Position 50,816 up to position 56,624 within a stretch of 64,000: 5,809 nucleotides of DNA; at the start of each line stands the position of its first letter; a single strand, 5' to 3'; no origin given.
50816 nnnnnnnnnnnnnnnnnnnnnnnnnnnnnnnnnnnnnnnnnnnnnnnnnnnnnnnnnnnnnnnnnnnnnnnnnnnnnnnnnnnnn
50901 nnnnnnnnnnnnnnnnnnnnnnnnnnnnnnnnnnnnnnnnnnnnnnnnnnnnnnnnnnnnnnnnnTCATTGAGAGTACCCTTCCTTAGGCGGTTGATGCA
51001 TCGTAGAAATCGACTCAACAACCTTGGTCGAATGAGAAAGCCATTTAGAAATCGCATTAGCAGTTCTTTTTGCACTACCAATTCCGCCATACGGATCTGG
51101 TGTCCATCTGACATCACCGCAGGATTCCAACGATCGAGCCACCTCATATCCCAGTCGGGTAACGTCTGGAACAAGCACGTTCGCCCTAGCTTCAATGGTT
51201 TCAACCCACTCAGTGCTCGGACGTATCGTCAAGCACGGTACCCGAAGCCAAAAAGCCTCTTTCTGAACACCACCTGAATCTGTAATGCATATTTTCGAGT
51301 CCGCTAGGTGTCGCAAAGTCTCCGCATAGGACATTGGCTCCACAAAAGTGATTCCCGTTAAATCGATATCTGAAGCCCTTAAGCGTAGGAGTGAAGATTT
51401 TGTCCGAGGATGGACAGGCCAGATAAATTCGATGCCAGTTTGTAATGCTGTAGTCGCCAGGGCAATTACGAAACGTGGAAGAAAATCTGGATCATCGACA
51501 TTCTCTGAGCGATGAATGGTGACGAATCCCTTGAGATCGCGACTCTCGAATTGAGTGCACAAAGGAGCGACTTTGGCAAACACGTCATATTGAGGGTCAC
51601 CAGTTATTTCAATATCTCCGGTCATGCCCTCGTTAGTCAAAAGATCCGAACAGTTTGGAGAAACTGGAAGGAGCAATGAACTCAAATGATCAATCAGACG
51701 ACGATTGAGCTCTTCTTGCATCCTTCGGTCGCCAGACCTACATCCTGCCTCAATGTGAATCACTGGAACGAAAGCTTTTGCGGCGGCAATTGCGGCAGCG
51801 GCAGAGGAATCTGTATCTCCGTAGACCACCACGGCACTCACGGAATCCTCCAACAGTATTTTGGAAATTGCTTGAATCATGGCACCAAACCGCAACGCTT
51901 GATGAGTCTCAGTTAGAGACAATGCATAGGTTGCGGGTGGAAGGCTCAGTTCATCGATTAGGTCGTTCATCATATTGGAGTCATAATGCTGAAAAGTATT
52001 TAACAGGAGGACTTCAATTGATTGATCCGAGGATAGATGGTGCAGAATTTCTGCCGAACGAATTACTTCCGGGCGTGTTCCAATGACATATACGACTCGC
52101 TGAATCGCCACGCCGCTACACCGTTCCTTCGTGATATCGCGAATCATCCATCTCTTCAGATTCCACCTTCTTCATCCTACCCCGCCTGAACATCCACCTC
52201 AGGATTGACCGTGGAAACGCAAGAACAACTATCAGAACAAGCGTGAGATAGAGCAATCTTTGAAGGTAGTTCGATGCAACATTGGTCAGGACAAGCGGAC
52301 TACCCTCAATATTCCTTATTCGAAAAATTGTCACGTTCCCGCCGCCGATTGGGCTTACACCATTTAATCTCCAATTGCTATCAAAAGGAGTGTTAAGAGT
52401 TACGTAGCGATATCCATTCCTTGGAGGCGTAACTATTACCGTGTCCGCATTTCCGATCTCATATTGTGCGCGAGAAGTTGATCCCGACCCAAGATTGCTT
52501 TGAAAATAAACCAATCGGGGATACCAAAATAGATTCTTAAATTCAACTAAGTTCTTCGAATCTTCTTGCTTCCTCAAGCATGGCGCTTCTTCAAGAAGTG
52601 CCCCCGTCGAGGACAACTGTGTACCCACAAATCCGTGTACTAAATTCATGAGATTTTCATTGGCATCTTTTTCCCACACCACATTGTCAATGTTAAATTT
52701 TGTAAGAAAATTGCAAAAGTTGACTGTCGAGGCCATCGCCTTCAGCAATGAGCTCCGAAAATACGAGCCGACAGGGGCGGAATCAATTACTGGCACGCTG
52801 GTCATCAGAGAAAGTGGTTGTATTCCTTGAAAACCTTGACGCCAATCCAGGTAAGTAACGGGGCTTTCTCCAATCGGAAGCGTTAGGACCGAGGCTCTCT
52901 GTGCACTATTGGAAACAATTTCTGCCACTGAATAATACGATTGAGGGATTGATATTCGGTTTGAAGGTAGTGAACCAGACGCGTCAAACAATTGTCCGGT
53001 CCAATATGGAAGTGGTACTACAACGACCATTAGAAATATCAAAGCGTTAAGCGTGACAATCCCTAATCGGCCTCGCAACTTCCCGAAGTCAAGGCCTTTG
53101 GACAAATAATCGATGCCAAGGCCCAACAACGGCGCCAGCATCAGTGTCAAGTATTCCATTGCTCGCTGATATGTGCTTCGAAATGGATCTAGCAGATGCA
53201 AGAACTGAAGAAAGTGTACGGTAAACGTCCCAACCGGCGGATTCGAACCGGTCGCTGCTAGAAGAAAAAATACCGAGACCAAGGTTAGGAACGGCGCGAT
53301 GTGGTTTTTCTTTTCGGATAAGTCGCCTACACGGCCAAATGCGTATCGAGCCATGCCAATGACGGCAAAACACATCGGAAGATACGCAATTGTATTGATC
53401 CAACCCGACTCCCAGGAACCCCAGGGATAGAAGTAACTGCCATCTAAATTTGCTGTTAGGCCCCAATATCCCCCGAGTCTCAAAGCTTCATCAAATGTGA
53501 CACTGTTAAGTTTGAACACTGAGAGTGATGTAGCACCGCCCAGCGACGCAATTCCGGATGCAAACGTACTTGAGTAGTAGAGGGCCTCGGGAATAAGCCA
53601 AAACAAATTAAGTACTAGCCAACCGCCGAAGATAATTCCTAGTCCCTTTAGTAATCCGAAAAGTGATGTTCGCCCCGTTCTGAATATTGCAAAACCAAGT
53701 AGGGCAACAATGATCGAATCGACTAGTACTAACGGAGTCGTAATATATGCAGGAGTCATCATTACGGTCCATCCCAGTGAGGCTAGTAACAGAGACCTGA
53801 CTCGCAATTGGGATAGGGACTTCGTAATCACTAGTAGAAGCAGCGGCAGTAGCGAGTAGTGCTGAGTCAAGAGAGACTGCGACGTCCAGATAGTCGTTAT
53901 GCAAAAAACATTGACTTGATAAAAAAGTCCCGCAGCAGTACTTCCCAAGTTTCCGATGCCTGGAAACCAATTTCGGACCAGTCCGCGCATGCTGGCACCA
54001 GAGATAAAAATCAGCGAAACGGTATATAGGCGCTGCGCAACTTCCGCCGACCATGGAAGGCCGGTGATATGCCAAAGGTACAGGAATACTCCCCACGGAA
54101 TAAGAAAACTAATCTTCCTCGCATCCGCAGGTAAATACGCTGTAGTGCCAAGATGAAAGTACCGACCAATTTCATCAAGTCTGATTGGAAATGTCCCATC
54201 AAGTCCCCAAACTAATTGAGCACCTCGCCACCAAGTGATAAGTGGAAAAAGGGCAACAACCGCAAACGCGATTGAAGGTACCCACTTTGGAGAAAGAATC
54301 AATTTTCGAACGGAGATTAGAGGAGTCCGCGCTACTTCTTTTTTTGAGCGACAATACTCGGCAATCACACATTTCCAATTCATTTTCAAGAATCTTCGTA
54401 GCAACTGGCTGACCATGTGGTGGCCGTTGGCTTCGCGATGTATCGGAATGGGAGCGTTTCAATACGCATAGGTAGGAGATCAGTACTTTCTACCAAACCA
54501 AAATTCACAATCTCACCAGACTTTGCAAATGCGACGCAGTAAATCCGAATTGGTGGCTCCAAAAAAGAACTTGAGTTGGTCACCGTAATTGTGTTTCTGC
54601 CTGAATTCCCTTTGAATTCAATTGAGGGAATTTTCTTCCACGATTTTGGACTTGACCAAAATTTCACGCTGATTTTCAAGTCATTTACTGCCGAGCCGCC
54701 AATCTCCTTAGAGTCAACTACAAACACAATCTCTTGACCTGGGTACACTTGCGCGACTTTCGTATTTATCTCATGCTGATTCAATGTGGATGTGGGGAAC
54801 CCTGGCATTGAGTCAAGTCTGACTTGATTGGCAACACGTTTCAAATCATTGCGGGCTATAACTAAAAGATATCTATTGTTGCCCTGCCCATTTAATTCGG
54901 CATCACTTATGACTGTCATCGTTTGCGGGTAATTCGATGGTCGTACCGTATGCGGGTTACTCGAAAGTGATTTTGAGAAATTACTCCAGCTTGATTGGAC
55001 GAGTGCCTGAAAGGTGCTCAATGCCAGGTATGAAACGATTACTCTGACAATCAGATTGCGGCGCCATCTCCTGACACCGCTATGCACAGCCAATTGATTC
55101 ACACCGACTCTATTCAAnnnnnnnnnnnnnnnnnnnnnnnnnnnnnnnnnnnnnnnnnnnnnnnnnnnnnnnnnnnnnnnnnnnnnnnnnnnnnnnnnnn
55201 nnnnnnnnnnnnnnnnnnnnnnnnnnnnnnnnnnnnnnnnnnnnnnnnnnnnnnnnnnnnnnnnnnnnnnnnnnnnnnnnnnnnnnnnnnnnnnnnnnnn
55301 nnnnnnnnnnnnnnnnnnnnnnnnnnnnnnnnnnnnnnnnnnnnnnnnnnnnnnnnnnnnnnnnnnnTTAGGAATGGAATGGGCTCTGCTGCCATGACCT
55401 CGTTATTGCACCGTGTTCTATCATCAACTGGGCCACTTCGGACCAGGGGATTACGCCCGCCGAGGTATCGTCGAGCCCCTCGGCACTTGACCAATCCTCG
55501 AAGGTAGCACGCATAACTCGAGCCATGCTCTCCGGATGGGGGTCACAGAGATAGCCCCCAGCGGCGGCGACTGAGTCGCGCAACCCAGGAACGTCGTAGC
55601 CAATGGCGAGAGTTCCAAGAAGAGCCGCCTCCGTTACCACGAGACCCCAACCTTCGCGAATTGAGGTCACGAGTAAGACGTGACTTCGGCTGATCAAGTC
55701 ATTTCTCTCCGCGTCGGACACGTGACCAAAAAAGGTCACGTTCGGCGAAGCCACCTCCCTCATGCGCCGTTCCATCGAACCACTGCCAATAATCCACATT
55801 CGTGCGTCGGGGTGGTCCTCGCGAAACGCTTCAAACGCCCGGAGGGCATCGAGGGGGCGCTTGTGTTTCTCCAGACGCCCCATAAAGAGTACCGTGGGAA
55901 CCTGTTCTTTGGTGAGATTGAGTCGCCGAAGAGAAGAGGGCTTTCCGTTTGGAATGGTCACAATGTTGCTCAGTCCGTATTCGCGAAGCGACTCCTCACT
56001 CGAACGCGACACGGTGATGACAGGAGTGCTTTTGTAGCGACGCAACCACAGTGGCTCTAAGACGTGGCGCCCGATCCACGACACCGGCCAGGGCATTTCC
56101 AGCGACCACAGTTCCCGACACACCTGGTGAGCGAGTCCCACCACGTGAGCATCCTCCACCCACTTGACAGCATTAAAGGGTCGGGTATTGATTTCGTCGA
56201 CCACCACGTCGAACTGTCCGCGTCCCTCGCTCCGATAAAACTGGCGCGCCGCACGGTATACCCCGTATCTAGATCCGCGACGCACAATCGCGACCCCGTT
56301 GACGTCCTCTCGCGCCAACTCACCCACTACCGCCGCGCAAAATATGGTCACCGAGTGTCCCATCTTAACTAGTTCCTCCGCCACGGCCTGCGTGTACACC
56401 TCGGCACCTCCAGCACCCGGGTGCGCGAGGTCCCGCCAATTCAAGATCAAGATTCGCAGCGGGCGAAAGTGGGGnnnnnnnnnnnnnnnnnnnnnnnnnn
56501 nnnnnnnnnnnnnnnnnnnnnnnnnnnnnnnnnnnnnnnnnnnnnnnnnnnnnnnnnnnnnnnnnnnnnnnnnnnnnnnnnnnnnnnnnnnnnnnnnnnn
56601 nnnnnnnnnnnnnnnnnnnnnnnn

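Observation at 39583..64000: Polyprenyl-phosphate-dependent surface glycosylation system with three flippases and three GT-C-like transferases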

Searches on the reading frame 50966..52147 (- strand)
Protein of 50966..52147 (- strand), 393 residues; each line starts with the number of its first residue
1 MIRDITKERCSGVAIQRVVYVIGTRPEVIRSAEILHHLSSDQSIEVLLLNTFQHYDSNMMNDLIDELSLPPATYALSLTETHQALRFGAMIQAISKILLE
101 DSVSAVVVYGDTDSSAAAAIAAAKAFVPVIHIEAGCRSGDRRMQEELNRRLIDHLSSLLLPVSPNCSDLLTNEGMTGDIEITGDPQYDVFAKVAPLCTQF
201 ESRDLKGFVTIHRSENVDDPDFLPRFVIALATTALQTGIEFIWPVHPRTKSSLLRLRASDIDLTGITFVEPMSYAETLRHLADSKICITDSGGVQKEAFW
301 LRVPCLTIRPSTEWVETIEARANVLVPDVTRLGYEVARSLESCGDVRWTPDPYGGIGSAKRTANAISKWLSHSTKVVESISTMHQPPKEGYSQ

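Call 4: search_protein_families(library=pfam, proteins=[window:50966-52147:-], max_evalue=0.01)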
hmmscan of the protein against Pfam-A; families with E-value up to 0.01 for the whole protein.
window:50966-52147:- (393 aa): 1 family
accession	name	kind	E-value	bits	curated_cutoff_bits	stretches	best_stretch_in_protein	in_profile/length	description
PF02350.25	Epimerase_2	-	1.2e-69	235.2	30.6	1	38-366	3-346/347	UDP-N-acetylglucosamine 2-epimerase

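Call 28: search_protein_families(library=ncbifam, proteins=[window:50966-52147:-], max_evalue=0.00001)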
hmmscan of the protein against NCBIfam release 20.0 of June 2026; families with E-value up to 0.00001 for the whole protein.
window:50966-52147:- (393 aa): 2 families
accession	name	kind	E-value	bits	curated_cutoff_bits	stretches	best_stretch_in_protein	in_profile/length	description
TIGR00236.1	wecB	equivalog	1.5e-58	198.7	210.15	1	17-355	2-351/366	non-hydrolyzing UDP-N-acetylglucosamine 2-epimerase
TIGR03568.1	NeuC_NnaA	equivalog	1e-07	31.2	235.9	1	17-195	2-185/365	UDP-N-acetylglucosamine 2-epimerase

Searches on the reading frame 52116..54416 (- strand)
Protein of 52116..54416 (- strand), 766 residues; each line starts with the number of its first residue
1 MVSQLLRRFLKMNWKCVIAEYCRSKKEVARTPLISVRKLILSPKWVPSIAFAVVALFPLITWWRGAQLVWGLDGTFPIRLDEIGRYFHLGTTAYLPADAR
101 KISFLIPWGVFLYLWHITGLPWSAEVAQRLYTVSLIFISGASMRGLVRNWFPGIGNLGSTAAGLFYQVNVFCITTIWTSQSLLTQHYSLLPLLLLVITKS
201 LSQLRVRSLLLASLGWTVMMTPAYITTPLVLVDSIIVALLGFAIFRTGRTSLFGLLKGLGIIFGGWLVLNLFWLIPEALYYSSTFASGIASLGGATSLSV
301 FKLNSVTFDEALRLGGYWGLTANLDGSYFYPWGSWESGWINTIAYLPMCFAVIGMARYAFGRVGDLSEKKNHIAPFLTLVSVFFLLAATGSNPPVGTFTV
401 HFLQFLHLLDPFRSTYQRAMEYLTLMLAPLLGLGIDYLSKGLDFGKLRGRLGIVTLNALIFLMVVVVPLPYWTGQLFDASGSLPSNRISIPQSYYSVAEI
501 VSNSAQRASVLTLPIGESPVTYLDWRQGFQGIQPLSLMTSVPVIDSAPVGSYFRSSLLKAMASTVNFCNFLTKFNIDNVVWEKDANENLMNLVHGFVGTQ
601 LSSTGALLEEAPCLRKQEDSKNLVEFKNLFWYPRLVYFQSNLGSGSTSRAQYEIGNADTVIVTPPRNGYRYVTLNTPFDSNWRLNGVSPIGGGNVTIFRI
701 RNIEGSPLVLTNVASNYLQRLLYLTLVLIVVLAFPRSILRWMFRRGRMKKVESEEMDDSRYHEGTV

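Call 4: search_protein_families(library=pfam, proteins=[window:52116-54416:-], max_evalue=0.01)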
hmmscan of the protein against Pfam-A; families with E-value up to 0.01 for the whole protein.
window:52116-54416:- (766 aa): 0 families

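Call 7: search_protein_families(library=ncbifam, proteins=[window:52116-54416:-], max_evalue=0.01)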
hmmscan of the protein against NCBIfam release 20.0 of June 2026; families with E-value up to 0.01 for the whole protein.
window:52116-54416:- (766 aa): 0 families

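Call 10: search_solved_structures(query=window:52116-54416:-, max_evalue=10)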
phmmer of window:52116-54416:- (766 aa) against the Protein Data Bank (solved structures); distinct sequences matched with E-value up to 10: 19.
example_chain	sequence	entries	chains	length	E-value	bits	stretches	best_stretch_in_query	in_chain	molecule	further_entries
7yte_A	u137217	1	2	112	0.13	13.6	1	503-561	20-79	Ig mu chain C region secreted form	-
9p6u_A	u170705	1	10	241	0.51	11.7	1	503-561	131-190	Chimeric Immunoglobulin heavy constant mu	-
7ytd_A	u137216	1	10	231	0.54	11.6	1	503-561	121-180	Immunoglobulin heavy constant mu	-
7ysg_A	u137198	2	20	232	0.55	11.6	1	503-561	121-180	Immunoglobulin heavy constant mu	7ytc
9p6v_A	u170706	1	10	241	0.59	11.5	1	503-561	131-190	Chimeric Immunoglobulin heavy constant mu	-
8bpe_C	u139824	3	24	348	1.1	10.6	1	503-561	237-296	Immunoglobulin heavy constant mu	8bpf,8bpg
8r83_B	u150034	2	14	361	1.2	10.5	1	503-561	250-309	Ig-like domain-containing protein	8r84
7xt6_B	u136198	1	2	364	1.2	10.5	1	503-561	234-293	Isoform 2 of Immunoglobulin heavy constant mu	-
7wsp_B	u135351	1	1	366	1.2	10.5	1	503-561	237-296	Isoform 2 of Immunoglobulin heavy constant mu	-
7wsp_D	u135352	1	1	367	1.2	10.5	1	503-561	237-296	Isoform 2 of Immunoglobulin heavy constant mu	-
7k0c_A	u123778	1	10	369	1.2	10.4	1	503-561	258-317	Immunoglobulin heavy constant mu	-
9arv_A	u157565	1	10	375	1.2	10.4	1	503-561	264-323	Isoform 1 of Immunoglobulin heavy constant mu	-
9uo4_A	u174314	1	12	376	1.2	10.4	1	503-561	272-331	Immunoglobulin heavy constant mu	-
9uo3_C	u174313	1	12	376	1.2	10.4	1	503-561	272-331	Isoform 1 of Immunoglobulin heavy constant mu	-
6kxs_A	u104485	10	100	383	1.3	10.4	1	503-561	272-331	Immunoglobulin heavy constant mu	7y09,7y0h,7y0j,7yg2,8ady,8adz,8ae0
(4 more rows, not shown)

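Call 19: find_homologous_proteins(query=window:52116-54416:-, max_evalue=0.001)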
Query window:52116-54416:- (766 aa): 22 proteins with E <= 0.001 among 8000 candidates.
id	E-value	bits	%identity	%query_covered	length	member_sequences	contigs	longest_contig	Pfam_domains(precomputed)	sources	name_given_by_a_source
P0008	0.0e+0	1691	100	98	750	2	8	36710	-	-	-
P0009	2.1e-257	874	55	93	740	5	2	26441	-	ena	-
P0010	2.4e-253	861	56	91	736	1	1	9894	-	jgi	jgi:hypothetical protein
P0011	2.1e-252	858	55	93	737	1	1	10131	-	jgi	jgi:hypothetical protein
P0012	1.8e-251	855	57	88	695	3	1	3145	-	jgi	jgi:hypothetical protein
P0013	9.6e-251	852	55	92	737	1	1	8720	-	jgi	jgi:hypothetical protein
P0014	2.2e-250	851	55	91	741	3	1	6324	-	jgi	jgi:hypothetical protein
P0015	2.7e-239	815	54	90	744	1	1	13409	-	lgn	-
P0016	6.2e-182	625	45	89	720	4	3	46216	-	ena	-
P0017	9.4e-181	621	44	90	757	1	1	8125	-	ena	-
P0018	2.7e-169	583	42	92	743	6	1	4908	-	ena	-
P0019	1.3e-166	574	43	92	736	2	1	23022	-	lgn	-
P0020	6.0e-162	559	42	86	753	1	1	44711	-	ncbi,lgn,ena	-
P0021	8.9e-160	552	41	88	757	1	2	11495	-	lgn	-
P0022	6.1e-157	542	41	87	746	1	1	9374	-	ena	-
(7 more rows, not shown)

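Call 35: predict_structure(alignment_id=A2)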
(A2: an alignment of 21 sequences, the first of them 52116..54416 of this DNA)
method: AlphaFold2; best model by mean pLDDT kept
length: 766 residues; sequences in the alignment: 21
mean_pLDDT: 74.6   pTM: 0.75
mean pLDDT of the five models: 74.6, 74.1, 72.1, 72.0, 69.0
residues with pLDDT >= 90: 185; 70-90: 312; 50-70: 149; < 50: 120
segments of 3 or more residues with pLDDT < 50: 1-6, 10-32, 64-96, 286-293, 316-331, 364-366, 478-488, 526-530, 756-766
pLDDT, mean of each block of 10 residues (from residue 1): 47 46 46 61 85 82 44 36 40 49 57 71 69 89 95 91 91 60 81 95 93 91 73 91 89 95 94 82 49 61 80 61 42 62 86 83 52 85 89 87 84 69 91 91 76 87 79 56 44 84 72 76 55 65 72 83 92 86 85 77 93 94 92 81 78 80 84 81 89 77 79 85 88 70 65 51 41
secondary structure, 60 per line:
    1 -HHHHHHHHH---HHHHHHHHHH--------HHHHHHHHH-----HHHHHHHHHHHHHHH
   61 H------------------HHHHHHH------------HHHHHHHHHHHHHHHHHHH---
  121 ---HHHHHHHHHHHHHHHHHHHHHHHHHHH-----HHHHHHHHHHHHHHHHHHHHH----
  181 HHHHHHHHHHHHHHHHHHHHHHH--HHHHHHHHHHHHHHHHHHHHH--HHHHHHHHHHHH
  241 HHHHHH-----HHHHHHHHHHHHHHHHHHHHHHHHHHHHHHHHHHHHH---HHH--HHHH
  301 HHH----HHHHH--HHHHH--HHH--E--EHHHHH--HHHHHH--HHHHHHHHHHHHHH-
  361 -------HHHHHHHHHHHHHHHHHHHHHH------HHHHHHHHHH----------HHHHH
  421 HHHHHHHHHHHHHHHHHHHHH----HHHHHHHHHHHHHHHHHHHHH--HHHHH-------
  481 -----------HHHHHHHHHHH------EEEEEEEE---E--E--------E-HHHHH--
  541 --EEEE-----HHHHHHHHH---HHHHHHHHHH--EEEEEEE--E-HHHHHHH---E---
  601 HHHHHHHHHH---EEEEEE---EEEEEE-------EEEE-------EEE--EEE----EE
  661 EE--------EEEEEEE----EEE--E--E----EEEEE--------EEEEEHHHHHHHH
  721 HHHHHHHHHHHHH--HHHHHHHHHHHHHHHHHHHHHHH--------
elements in order (helices of 4 or more, strands of 3 or more residues): H2-10 H14-23 H32-40 H46-61 H80-86 H99-117 H124-150 H156-176 H181-203 H206-226 H229-246 H252-288 H297-303 H308-312 H315-319 H331-335 H338-343 H346-359 H368-389 H396-405 H416-441 H446-466 H469-473 H492-502 E509-516 H534-538 E543-546 H552-560 H564-573 E576-582 H587-593 H601-610 E614-619 E623-628 E636-639 E647-649 E652-654 E659-662 E671-677 E682-684 E695-699 E708-712 H713-733 H736-758

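Call 37: fold_search(model_id=the predicted structure, library=pdb)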
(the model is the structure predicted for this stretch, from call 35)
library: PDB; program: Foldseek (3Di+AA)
matches with E <= 10: 440; with E <= 0.001: 13
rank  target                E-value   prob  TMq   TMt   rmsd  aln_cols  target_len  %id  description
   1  6w98_A                1.5e-10  1.00  0.48  0.30   6.7       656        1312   15  Single-Particle Cryo-EM Structure of Arabinofuranosyltransferase AftD from Mycobacteria (released 2020-05-13)
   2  6wby                  1.0e-09  1.00  0.49  0.32   6.5       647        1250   15  Single-Particle Cryo-EM Structure of Arabinofuranosyltransferase AftD from Mycobacteria, Mutant R1389S Class 2 (released 2020-05-13)
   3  6wbx                  6.0e-08  1.00  0.46  0.30   7.4       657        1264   14  Single-Particle Cryo-EM Structure of Arabinofuranosyltransferase AftD from Mycobacteria, Mutant R1389S Class 1 (released 2020-05-13)
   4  6ezn_F                9.2e-07  1.00  0.42  0.48  17.9       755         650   12  Cryo-EM structure of the yeast oligosaccharyltransferase (OST) complex (released 2018-01-17)
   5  9n9j_I                2.2e-06  1.00  0.43  0.47  15.1       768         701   11  Structure of a GRP94 folding intermediate engaged with a CCDC134- and FKBP11-bound secretory translocon (released 2025-11-19)
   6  8b6l_I                4.3e-06  1.00  0.41  0.45  14.9       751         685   11  Subtomogram average of the human Sec61-TRAP-OSTA-translocon (released 2022-12-07)
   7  8agc_A                1.5e-05  1.00  0.40  0.43  21.2       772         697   14  Structure of yeast oligosaccharylransferase complex with lipid-linked oligosaccharide and non-acceptor peptide bound (released 2022-12-07)
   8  6s7t_A                1.7e-05  1.00  0.39  0.42  13.9       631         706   12  Cryo-EM structure of human oligosaccharyltransferase complex OST-B (released 2019-12-18)
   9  8agb_A                2.1e-05  1.00  0.42  0.48  17.5       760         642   12  Structure of yeast oligosaccharylransferase complex with lipid-linked oligosaccharide bound (released 2022-12-07)
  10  6s7o_A                5.9e-05  1.00  0.43  0.49  13.7       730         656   10  Cryo-EM structure of human oligosaccharyltransferase complex OST-A (released 2019-12-18)
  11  8if8_B                8.1e-05  1.00  0.40  0.47   8.7       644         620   13  Arabinosyltransferase AftA (released 2023-05-31)
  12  8pn9_A                1.2e-04  1.00  0.45  0.51   9.9       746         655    9  Structure of human oligosaccharyltransferase OST-A complex bound to NGI-1 (released 2024-05-08)
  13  7e9s_A                3.0e-04  1.00  0.34  0.31  20.9       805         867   11  Archaeal oligosaccharyltransferase AglB from Archaeoglobus fulgidus in complex with an inhibitory peptide and a dolich (released 2021-09-08)
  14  6rw3_C                5.6e-02  0.16  0.10  0.15  23.6       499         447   12  The molecular basis for sugar import in malaria parasites. (released 2020-01-29)
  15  7yub_R                9.9e-02  0.15  0.09  0.14  23.5       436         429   10  S1P-bound human SPNS2 (released 2023-09-06)
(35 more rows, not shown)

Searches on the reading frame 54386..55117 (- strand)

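Call 4: search_protein_families(library=pfam, proteins=[window:54386-55117:-], max_evalue=0.01)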
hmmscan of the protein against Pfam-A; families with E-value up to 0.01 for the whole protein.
window:54386-55117:- (243 aa): 0 families

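Call 7: search_protein_families(library=ncbifam, proteins=[window:54386-55117:-], max_evalue=0.01)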
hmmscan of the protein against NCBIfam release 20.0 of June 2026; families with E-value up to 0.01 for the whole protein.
window:54386-55117:- (243 aa): 0 families

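Call 26: search_protein_families(library=pfam, proteins=[window:54386-55117:-], max_evalue=5)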
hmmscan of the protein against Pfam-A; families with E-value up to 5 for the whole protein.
window:54386-55117:- (243 aa): 1 family
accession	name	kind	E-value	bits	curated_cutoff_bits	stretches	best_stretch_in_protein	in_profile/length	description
PF01958.23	Asp_DH_C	-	0.073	13.8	27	1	148-188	38-78/89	Aspartate dehydrogenase, C-terminal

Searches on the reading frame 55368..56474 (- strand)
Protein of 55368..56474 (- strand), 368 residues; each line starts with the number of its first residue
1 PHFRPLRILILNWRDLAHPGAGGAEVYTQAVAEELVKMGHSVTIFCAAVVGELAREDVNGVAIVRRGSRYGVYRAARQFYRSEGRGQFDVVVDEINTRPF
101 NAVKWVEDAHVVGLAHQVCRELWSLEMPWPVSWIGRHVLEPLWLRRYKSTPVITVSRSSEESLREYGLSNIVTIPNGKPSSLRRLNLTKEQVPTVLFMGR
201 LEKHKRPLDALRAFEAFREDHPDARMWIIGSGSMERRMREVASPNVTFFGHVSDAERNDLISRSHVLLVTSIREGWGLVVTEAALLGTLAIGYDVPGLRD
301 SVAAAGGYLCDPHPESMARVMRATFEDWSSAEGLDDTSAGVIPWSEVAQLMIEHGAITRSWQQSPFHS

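Call 71: search_solved_structures(query=window:55368-56474:-, max_evalue=0.0001)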
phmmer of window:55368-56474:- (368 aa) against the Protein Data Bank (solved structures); distinct sequences matched with E-value up to 0.0001: 17.
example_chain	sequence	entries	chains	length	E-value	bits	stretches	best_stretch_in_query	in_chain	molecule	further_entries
8x3q_C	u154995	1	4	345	1.7e-07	33.7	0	12-96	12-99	Glycosyl transferase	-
7fg9_A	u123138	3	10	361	2.1e-07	33.5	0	12-96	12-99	Glycosyl transferase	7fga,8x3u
3fro_A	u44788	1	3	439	4e-07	32.5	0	190-318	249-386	GlgA glycogen synthase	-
3l01_A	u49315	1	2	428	4.1e-07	32.5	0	190-311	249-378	GlgA glycogen synthase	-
2bis_A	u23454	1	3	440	6.2e-07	31.9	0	190-318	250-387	GLGA GLYCOGEN SYNTHASE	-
4pqg_A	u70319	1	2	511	1.2e-06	31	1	169-310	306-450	Glycosyltransferase Gtf1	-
4n9w_A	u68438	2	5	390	2.2e-06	30.1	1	169-327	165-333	GDP-mannose-dependent alpha-(1-2)-phosphatidylinositol mannosyltransferase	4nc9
2gej_A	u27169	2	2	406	2.5e-06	30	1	169-327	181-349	PHOSPHATIDYLINOSITOL MANNOSYLTRANSFERASE (PimA)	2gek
2f9f_A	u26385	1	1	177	6.2e-06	28.6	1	211-315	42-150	first mannosyl transferase (wbaZ-1)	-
8jjn_C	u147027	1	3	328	1.1e-05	27.8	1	196-342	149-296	TIGR04348 family glycosyltransferase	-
8jjq_C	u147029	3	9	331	1.1e-05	27.8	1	196-342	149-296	TIGR04348 family glycosyltransferase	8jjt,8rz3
3c48_A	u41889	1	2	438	1.2e-05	27.6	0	192-327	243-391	Predicted glycosyltransferases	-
8fbx_A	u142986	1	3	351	1.3e-05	27.6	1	196-342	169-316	Selenosugar synthase SenB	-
9m88_C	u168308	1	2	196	1.6e-05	27.3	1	190-312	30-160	Glycogen synthase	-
2bfw_A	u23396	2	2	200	1.7e-05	27.2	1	190-312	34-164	GLGA GLYCOGEN SYNTHASE | PGS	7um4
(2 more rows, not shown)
